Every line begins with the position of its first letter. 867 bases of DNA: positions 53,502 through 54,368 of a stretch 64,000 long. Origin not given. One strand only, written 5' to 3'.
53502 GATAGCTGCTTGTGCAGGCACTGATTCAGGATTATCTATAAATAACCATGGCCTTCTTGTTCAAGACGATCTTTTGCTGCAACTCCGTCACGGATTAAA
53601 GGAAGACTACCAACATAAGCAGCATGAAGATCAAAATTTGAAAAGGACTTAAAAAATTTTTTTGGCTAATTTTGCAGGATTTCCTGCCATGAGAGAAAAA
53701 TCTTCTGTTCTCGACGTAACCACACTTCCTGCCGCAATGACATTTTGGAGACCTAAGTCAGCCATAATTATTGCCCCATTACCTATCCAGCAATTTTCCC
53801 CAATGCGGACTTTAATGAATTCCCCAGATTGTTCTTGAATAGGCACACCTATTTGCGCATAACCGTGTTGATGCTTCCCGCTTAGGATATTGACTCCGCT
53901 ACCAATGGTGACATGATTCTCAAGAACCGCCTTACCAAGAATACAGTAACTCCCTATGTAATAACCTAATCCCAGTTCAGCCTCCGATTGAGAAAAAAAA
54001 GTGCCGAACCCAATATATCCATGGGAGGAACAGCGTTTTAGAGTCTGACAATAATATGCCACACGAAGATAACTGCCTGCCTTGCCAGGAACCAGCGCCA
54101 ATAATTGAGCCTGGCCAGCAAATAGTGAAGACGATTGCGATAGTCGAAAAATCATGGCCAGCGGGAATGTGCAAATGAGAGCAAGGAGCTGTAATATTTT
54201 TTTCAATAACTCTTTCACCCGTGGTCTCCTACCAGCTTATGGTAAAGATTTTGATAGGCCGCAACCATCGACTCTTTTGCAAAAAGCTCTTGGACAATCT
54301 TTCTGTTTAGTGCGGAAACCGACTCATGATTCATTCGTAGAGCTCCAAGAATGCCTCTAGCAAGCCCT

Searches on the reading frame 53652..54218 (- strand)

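Call 59: search_protein_families(library=pfam, proteins=[window:53652-54218:-], max_evalue=0.00001)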
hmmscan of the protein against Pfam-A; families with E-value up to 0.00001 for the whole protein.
window:53652-54218:- (189 aa): 1 family
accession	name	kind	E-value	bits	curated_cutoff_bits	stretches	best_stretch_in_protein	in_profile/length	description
PF00132.30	Hexapep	-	4.1e-07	29.9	27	0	137-167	2-34/36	Bacterial transferase hexapeptide (six repeats)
